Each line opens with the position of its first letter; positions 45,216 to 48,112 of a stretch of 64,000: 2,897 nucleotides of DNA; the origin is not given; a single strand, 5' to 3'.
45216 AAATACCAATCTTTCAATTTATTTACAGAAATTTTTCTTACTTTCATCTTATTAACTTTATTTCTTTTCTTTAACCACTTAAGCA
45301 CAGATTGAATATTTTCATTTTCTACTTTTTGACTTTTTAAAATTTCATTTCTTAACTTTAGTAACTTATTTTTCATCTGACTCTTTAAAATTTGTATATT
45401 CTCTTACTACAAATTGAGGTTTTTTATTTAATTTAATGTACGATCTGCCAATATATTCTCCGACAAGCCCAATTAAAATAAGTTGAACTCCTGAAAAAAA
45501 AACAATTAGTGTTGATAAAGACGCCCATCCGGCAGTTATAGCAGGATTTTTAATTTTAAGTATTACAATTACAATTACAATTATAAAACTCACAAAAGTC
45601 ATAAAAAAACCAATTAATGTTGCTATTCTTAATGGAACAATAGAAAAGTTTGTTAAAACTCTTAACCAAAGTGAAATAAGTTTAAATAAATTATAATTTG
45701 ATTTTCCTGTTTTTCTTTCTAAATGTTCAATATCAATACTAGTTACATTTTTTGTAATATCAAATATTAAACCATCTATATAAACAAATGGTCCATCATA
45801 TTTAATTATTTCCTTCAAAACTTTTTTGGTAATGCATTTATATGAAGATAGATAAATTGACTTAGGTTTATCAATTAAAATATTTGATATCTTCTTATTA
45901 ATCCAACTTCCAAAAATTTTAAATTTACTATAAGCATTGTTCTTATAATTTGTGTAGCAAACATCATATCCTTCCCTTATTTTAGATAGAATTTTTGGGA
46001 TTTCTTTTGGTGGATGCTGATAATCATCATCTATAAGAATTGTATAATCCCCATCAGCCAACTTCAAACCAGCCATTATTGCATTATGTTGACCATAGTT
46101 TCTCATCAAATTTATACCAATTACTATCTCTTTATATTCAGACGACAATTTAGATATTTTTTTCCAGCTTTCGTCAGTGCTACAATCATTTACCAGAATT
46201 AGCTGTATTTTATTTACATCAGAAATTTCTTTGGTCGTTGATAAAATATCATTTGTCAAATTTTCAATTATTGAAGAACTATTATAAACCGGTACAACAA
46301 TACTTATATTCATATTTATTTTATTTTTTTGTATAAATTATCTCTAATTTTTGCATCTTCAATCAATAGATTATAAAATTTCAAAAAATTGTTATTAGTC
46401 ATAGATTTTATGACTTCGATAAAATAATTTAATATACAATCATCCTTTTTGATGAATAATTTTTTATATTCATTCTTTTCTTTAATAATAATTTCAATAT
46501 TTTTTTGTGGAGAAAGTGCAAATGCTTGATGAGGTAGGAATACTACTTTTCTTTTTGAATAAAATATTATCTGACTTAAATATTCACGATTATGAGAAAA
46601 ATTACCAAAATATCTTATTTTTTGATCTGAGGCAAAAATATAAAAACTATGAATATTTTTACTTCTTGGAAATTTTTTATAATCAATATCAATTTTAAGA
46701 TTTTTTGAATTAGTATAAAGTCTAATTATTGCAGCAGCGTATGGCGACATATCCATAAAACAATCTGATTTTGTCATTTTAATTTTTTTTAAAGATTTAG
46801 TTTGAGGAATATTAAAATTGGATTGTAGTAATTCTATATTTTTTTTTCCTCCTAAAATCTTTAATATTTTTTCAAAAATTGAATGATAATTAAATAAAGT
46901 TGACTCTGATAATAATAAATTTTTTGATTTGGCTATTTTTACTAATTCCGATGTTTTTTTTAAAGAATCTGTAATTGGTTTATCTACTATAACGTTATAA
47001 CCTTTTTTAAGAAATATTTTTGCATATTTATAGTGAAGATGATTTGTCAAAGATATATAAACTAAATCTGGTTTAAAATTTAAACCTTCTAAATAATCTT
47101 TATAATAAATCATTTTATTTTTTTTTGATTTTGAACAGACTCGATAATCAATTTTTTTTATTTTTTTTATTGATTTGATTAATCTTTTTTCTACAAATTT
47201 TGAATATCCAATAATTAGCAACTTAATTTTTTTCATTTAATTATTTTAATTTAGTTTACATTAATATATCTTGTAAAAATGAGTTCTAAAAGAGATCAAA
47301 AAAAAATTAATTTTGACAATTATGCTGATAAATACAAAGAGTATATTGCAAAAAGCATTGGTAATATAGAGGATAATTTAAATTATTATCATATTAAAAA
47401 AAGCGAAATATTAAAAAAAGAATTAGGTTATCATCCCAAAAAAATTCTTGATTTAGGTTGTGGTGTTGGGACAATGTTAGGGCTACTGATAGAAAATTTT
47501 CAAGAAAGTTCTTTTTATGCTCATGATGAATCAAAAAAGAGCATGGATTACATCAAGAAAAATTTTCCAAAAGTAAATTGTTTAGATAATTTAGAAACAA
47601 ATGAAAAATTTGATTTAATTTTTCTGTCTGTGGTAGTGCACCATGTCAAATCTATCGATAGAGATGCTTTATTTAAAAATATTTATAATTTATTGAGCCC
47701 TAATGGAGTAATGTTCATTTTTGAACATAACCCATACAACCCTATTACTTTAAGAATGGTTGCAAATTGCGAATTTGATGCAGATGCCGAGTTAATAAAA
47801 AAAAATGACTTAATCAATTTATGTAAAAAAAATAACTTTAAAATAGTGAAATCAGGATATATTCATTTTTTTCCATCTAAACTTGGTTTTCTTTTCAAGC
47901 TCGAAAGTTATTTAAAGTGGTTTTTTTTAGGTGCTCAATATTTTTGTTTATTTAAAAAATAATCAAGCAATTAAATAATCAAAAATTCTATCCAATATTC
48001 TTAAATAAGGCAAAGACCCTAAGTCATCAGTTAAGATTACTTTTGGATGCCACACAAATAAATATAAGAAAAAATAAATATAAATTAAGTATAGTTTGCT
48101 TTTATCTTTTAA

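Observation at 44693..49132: Candidate new system: 2,6-dideoxysugar synthesis feeding a Gtr-like surface glycosylation module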

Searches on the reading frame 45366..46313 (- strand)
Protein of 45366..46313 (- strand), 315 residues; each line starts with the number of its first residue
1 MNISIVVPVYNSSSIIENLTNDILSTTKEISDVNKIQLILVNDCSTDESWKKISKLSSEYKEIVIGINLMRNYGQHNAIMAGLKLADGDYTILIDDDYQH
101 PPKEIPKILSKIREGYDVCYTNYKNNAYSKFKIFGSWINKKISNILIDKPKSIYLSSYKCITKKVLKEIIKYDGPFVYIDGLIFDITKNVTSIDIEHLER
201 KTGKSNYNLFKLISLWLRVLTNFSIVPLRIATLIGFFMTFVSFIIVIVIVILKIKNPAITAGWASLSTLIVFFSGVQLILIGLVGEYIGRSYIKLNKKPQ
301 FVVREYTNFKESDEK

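Call 3: search_protein_families(library=pfam, proteins=[window:45366-46313:-], max_evalue=0.01)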
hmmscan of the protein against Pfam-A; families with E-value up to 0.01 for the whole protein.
window:45366-46313:- (315 aa): 2 families
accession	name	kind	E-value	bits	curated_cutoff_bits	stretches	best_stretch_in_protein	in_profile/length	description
PF00535.33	Glycos_transf_2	-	2.3e-26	93.2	23.3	1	4-167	1-165/168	Glycosyl transferase family 2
PF10111.15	Glyco_tranf_2_2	-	0.00021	21.3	27.3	1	4-111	1-110/276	Glycosyltransferase like family 2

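Call 4: search_protein_families(library=ncbifam, proteins=[window:45366-46313:-], max_evalue=0.01)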
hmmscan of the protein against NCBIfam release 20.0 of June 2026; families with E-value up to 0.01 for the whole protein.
window:45366-46313:- (315 aa): 19 families
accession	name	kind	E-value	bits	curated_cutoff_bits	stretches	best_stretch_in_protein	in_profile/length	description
NF007986.1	PRK10714.1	equivalog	1.7e-55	188.3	529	1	2-305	7-310/316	undecaprenyl-phosphate 4-deoxy-4-formamido-L-arabinose transferase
NF047588.1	GlcsyltransPgfSStrep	equivalog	1.5e-48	165.6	500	1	1-308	1-306/308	glycosyltransferase PgfS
TIGR04182.1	glyco_TIGR04182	equivalog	1.2e-11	44.6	325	1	3-288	2-282/293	S-layer glycoprotein N-glycosyltransferase AglJ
NF007482.0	PRK10073.1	equivalog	3.3e-11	42.8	423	1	2-110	7-108/334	glycosyltransferase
NF047683.1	TeichurnBiosyTuaG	equivalog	6.7e-11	42.3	400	1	2-124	7-124/252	teichuronic acid biosynthesis protein TuaG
TIGR03937.1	PgaC_IcaA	equivalog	7.1e-11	41.7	422.3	1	2-97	46-135/407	poly-beta-1,6-N-acetyl-D-glucosamine synthase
TIGR03111.1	glyc2_xrt_Gpos1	hypoth_equivalog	7.5e-10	38.2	363.95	1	2-115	50-159/439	TIGR03111 family XrtG-associated glycosyltransferase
NF041875.1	EPS_EpsD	equivalog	1.1e-08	34.9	370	1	3-105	1-97/325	exopolysaccharide biosynthesis glycosyltransferase EpsD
NF050050.1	ProtGlycPglI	equivalog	2.3e-08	33.8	500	1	2-123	3-119/306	GalNAc(5)-diNAcBac-PP-undecaprenol beta-1,3-glucosyltransferase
NF058614.1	PPMAGASynPpgS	equivalog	0.00015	21.3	370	1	4-114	3-103/226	polyprenyl-phospho-N-acetylgalactosaminyl synthase PpgS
NF053739.1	GlytfEpsEBac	equivalog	0.00017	20.6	450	1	3-97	3-92/265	glycosyltransferase EpsE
TIGR03469.1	HpnB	hypoth_equivalog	0.00018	20.7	379.25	1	3-114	46-162/386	hopene-associated glycosyltransferase HpnB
TIGR04283.1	glyco_like_mftF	equivalog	0.00053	19.6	182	1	3-112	1-97/221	TIGR04283 family arsenosugar biosynthesis glycosyltransferase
NF038302.1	EPS_HpsE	equivalog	0.00055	19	300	1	1-98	1-97/307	hormogonium polysaccharide biosynthesis glycosyltransferase HpsE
NF041391.1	DPhHxTase_Halo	equivalog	0.00056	18.9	375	1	10-121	4-102/213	dolichyl-phosphate hexose transferase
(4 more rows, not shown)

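Call 7: search_solved_structures(query=window:45366-46313:-, max_evalue=0.001)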
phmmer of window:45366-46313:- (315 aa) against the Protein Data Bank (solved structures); distinct sequences matched with E-value up to 0.001: 14.
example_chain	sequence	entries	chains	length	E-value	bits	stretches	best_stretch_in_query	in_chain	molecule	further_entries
9bhc_C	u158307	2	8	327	3.3e-45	157.8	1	2-306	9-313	Undecaprenyl-phosphate 4-deoxy-4-formamido-L-arabinose transferase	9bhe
8vxh_A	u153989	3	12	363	4.8e-45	157.2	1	2-306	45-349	Undecaprenyl-phosphate 4-deoxy-4-formamido-L-arabinose transferase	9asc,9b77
9hwj_A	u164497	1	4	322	3.2e-44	154.5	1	2-306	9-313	Undecaprenyl-phosphate 4-deoxy-4-formamido-L-arabinose transferase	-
5ekp_C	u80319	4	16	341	2.4e-36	128.7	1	2-305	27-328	Uncharacterized glycosyltransferase sll0501 | Glycosyltransferase sll0501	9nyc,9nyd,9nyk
9nye_A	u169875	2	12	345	2.5e-36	128.6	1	2-305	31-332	Glycosyltransferase sll0501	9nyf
5eke_A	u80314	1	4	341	3.1e-36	128.3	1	2-305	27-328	Uncharacterized glycosyltransferase sll0501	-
5mlz_A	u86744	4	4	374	5.6e-16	61.8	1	1-121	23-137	Dolichol monophosphate mannose synthase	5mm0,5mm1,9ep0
5tze_C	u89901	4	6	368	8.7e-06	28.3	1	1-99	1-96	Glycosyl transferase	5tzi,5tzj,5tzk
5tz8_A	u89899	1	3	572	1.3e-05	27.8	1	1-99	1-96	Glycosyl transferase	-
3bcv_A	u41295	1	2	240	0.00023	23.7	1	3-99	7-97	Putative glycosyltransferase protein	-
8bz8_A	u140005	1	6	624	0.00031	23.3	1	2-108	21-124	Glycosyltransferase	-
8bz4_A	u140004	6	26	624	0.00031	23.3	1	2-108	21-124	Glycosyltransferase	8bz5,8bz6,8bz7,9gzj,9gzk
5hea_A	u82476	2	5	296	0.00035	23.1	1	3-99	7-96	Putative glycosyltransferase (GalT1)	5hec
9jma_A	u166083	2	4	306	0.00073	22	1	2-123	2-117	GalNAc(5)-diNAcBac-PP-undecaprenol beta-1,3-glucosyltransferase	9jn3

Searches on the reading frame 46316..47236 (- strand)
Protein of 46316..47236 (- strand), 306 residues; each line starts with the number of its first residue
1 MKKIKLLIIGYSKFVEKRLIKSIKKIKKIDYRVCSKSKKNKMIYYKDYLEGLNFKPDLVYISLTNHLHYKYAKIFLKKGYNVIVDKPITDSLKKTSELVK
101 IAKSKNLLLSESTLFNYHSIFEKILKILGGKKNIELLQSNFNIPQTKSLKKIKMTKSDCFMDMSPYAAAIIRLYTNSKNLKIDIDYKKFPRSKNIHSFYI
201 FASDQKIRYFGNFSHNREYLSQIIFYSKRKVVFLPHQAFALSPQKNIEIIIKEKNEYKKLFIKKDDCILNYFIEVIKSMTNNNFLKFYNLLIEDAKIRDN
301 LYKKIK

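Call 3: search_protein_families(library=pfam, proteins=[window:46316-47236:-], max_evalue=0.01)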
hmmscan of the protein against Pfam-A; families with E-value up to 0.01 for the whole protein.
window:46316-47236:- (306 aa): 1 family
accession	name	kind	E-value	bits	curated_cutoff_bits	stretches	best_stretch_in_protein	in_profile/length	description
PF01408.29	GFO_IDH_MocA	-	3.1e-12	47.7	24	1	39-110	45-117/120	Oxidoreductase family, NAD-binding Rossmann fold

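Call 4: search_protein_families(library=ncbifam, proteins=[window:46316-47236:-], max_evalue=0.01)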
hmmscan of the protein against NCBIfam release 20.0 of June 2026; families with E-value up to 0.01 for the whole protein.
window:46316-47236:- (306 aa): 5 families
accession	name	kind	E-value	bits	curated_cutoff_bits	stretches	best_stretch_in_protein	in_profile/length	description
NF040723.1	UDP-GlcNAcDh_Arch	equivalog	1e-09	38.3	450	1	31-110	36-115/302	UDP-N-acetylglucosamine 3-dehydrogenase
NF008607.0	PRK11579.1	subfamily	4.2e-09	35.8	330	1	57-199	66-213/346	oxidoreductase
NF007574.0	PRK10206.1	equivalog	4.8e-09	35.7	352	1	56-142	64-154/345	oxidoreductase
NF041392.1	XylDh_Gfo6_Halo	equivalog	7.4e-06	25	350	1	35-109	60-136/350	D-xylose 1-dehydrogenase Gfo6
NF058561.1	BT_2158_fam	equivalog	0.004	15.8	750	1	40-106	81-147/487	glycoside 3-dehydrogenase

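Call 6: search_solved_structures(query=window:46316-47236:-, max_evalue=0.01, show_alignments=1)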
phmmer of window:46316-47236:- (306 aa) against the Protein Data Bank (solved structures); distinct sequences matched with E-value up to 0.01: 18.
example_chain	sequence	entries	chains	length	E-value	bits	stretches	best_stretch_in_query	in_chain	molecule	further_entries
3fhl_A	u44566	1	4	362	3.1e-08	36.7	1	55-113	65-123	Putative oxidoreductase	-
3f4l_A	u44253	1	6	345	2.2e-07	33.9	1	47-149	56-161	Putative oxidoreductase yhhX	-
3uuw_A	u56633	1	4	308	2.8e-07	33.5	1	1-111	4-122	Putative oxidoreductase with NAD(P)-binding Rossmann-fold domain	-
3evn_A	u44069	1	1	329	4.8e-07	32.8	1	55-133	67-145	Oxidoreductase, Gfo/Idh/MocA family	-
2ho5_A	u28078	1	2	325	2.1e-06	30.7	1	47-144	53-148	Oxidoreductase, Gfo/Idh/MocA family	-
4iq0_A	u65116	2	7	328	2.1e-06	30.7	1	47-144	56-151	Oxidoreductase, Gfo/Idh/MocA family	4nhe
3v5n_A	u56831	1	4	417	7.8e-06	28.8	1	58-109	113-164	Oxidoreductase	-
3e9m_A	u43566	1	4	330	0.00014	24.7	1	56-126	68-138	Oxidoreductase, Gfo/Idh/MocA family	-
3rbv_A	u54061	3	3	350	0.00015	24.7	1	56-144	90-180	Sugar 3-ketoreductase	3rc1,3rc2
3hnp_A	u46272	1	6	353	0.00016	24.5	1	26-109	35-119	Oxidoreductase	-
3rc7_A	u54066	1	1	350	0.00016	24.5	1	56-144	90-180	Sugar 3-ketoreductase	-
3e82_A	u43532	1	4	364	0.00024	23.9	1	56-112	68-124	Putative oxidoreductase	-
1tlt_A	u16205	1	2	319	0.00052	22.8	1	43-110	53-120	PUTATIVE OXIDOREDUCTASE (VIRULENCE FACTOR mviM HOMOLOG)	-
3rcb_A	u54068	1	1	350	0.00053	22.8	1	56-144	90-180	Sugar 3-ketoreductase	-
3kux_A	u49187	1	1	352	0.00066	22.5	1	57-199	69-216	Putative oxidoreductase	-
3rc9_A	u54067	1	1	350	0.001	21.9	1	56-144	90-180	Sugar 3-ketoreductase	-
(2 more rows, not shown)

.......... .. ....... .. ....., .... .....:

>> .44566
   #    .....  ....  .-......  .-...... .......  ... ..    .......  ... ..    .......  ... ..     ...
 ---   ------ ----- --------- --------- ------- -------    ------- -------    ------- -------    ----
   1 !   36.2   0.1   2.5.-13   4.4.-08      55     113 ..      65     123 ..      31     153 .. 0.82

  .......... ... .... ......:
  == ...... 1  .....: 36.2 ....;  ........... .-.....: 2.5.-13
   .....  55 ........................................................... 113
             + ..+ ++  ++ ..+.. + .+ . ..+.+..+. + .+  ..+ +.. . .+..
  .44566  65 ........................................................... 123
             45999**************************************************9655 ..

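Call 54: search_solved_structures(query=A3, max_evalue=0.001, show_alignments=4)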
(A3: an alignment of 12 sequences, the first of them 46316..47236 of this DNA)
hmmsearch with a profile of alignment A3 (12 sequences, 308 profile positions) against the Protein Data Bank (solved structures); distinct sequences matched with E-value up to 0.001: 46.
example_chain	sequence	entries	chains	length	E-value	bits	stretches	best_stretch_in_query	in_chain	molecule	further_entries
3rbv_A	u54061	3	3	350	1.3e-19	73.9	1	7-281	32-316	Sugar 3-ketoreductase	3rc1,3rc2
3rc7_A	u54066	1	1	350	1e-18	71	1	7-281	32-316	Sugar 3-ketoreductase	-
3rcb_A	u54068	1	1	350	1.6e-18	70.3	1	7-281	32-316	Sugar 3-ketoreductase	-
3rc9_A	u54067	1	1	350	2.4e-18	69.8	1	7-281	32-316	Sugar 3-ketoreductase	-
3evn_A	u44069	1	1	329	1.1e-16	64.3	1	45-184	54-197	Oxidoreductase, Gfo/Idh/MocA family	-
2ho5_A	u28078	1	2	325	9.9e-14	54.6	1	46-182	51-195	Oxidoreductase, Gfo/Idh/MocA family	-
4iq0_A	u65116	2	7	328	1e-13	54.6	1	46-182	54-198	Oxidoreductase, Gfo/Idh/MocA family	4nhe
3e9m_A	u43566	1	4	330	7.6e-13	51.7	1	44-152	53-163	Oxidoreductase, Gfo/Idh/MocA family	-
4had_A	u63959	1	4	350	4e-12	49.4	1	44-189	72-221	Probable oxidoreductase protein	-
3uuw_A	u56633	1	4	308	1.9e-11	47.2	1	2-130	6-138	Putative oxidoreductase with NAD(P)-binding Rossmann-fold domain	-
3e82_A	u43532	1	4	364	2.2e-11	46.9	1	43-144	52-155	Putative oxidoreductase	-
3fhl_A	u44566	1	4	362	4.8e-11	45.8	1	40-113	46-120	Putative oxidoreductase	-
3f4l_A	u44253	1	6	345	3.1e-10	43.2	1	46-145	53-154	Putative oxidoreductase yhhX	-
1evj_A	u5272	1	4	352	2e-08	37.2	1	39-129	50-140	GLUCOSE-FRUCTOSE OXIDOREDUCTASE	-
1ofg_A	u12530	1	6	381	2.2e-08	37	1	39-114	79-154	GLUCOSE-FRUCTOSE OXIDOREDUCTASE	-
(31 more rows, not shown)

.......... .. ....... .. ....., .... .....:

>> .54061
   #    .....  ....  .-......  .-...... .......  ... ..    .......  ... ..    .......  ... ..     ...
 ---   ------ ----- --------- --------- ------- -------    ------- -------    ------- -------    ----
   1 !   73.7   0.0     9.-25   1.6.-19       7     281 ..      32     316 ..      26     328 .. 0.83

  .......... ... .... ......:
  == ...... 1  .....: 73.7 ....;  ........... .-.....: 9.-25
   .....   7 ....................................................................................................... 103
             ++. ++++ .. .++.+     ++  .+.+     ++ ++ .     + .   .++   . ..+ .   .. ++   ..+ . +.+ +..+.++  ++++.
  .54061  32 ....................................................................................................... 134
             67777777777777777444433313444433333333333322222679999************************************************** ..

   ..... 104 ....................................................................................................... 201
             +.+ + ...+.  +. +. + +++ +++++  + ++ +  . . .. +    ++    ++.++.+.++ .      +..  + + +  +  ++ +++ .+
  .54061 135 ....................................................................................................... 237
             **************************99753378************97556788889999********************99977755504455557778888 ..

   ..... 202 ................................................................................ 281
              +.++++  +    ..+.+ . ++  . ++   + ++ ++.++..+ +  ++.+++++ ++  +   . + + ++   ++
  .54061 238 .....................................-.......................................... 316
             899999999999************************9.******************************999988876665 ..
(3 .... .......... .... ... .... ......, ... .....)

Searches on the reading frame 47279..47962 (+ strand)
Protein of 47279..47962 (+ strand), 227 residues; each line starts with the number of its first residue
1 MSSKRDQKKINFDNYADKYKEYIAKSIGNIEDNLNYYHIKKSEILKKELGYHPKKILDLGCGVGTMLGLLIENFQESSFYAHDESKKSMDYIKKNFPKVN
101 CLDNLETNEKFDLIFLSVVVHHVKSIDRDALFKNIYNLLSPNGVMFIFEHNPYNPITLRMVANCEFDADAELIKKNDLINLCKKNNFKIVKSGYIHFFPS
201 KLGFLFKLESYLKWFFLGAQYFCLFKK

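Call 3: search_protein_families(library=pfam, proteins=[window:47279-47962:+], max_evalue=0.01)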
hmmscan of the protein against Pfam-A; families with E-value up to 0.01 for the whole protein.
window:47279-47962:+ (227 aa): 11 families
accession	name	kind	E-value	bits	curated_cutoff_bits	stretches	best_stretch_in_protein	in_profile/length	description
PF08242.18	Methyltransf_12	-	1.8e-12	48.3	30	1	57-144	1-97/98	Methyltransferase domain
PF13489.12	Methyltransf_23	-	3.5e-12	46.8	27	1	52-191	22-163/164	Methyltransferase domain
PF13649.12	Methyltransf_25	-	7.1e-12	46.3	27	1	56-143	1-97/97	Methyltransferase domain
PF08241.18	Methyltransf_11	-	2.5e-11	44.5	21.2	1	57-147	1-95/95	Methyltransferase domain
PF13847.12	Methyltransf_31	-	2.4e-08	34.2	27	1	54-162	5-114/145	Methyltransferase domain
PF05219.18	DREV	-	2.2e-06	27.4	26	1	46-150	88-189/265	DREV methyltransferase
PF05175.20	MTS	-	2.1e-05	24.7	23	1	43-165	21-158/170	Methyltransferase small domain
PF01739.24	CheR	-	7.2e-05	22.7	27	1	94-147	118-173/195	CheR methyltransferase, SAM binding domain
PF02353.26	CMAS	-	9.2e-05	22.3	27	1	28-147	37-164/273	Mycolic acid cyclopropane synthetase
PF03848.20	TehB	-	0.00073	19.4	20.4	1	42-145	20-130/193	Tellurite resistance protein TehB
PF06080.18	DUF938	-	0.0016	18.7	27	0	43-155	16-143/202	Protein of unknown function (DUF938)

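Call 4: search_protein_families(library=ncbifam, proteins=[window:47279-47962:+], max_evalue=0.01)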
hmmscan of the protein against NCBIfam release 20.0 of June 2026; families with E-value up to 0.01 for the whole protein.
window:47279-47962:+ (227 aa): 21 families
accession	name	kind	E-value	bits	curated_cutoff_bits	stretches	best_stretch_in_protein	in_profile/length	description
TIGR02072.1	BioC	equivalog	8.5e-12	45.4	184.95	1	44-190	26-174/244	malonyl-ACP O-methyltransferase BioC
NF002463.0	PRK01683.1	equivalog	2.8e-07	30.4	297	1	51-147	30-128/258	trans-aconitate 2-methyltransferase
TIGR00740.1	TIGR00740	equivalog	7.5e-07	29.1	193.3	1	14-150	20-162/239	carboxy-S-adenosyl-L-methionine synthase CmoA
NF043040.1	corrin_prot_MT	hypoth_equivalog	1.4e-06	28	180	1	52-150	41-150/216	corrinoid protein-associated methyltransferase CpaM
TIGR01983.1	UbiG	equivalog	2.1e-06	27.2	102.95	1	45-148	49-152/228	bifunctional 2-polyprenyl-6-hydroxyphenol methylase/3-demethylubiquinol 3-O-methyltransferase UbiG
TIGR03534.1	RF_mod_PrmC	equivalog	2.4e-05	24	199.1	1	53-100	89-136/253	peptide chain release factor N(5)-glutamine methyltransferase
NF040539.1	AST_met_ArsM_2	exception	4e-05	23.6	240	1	50-158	54-174/262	putative arsinothricin biosynthesis methyltransferase ArsM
TIGR04371.1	methyltran_NanM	subfamily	6e-05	22.7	44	1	34-114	132-214/273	putative sugar O-methyltransferase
NF001244.0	PRK00216.1-5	equivalog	0.00012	21.5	216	1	41-151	37-157/236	bifunctional demethylmenaquinone methyltransferase/2-methoxy-6-polyprenyl-1,4-benzoquinol methylase UbiE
NF008686.0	PRK11705.1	equivalog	0.00016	20.8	400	1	32-147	146-265/383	cyclopropane fatty acyl phospholipid synthase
TIGR04074.1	bacter_Hen1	equivalog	0.00019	20.1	340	1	38-97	268-327/462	3' terminal RNA ribose 2'-O-methyltransferase Hen1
NF045667.1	MTase_DVU1556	equivalog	0.00041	19.9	155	1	54-148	24-120/213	DVU_1556 family methyltransferase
TIGR04345.1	ovoA_Cterm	equivalog_domain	0.00045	19.8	170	0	22-66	10-55/242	putative 4-mercaptohistidine N1-methyltransferase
NF008992.0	PRK12335.1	equivalog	0.00069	18.8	303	1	40-147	110-223/289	SAM-dependent methyltransferase TehB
NF040660.1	mycolic_MTase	equivalog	0.00081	19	390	1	37-148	44-163/283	cyclopropane mycolic acid synthase family methyltransferase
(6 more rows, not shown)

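Call 55: search_solved_structures(query=window:47279-47962:+, max_evalue=0.01)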
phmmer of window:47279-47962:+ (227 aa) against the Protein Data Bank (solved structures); distinct sequences matched with E-value up to 0.01: 28.
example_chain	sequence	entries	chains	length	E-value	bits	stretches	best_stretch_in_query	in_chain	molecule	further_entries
3dtn_A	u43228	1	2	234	9.2e-10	42.1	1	10-145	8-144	Putative Methyltransferase MM_2633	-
5doo_A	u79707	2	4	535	3.1e-06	30.6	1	54-148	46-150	protein lysine methyltransferase 2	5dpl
8rdl_A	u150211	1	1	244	2.1e-05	27.8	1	53-149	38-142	ToxA protein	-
5wp5_A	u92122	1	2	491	2.4e-05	27.6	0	46-149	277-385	Phosphomethylethanolamine N-methyltransferase 2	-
9fd3_A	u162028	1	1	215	4.3e-05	26.8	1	55-147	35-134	SAM-dependent methyltransferase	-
9fcy_A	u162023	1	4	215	4.3e-05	26.8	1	55-147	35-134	SAM-dependent methyltransferase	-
9fcd_A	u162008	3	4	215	4.3e-05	26.8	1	55-147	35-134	SAM-dependent methyltransferase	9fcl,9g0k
8owy_A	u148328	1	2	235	9.5e-05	25.7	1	55-165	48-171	tRNA N(3)-methylcytidine methyltransferase METTL6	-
8owx_A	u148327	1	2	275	0.00014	25.1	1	55-165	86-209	tRNA N(3)-methylcytidine methyltransferase METTL6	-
8p7b_A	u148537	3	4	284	0.00016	25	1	55-165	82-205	tRNA N(3)-methylcytidine methyltransferase METTL6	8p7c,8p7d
7f1e_A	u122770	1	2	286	0.00016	24.9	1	55-165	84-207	tRNA N(3)-methylcytidine methyltransferase METTL6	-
3mgg_A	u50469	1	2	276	0.00017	24.8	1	45-150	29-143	Methyltransferase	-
7ezg_A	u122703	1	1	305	0.00019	24.7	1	55-165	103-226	tRNA N(3)-methylcytidine methyltransferase METTL6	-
5wp4_A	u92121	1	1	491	0.00037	23.7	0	53-150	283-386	Phosphoethanolamine N-methyltransferase 1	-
9fcx_A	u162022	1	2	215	0.00041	23.6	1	55-147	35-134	SAM-dependent methyltransferase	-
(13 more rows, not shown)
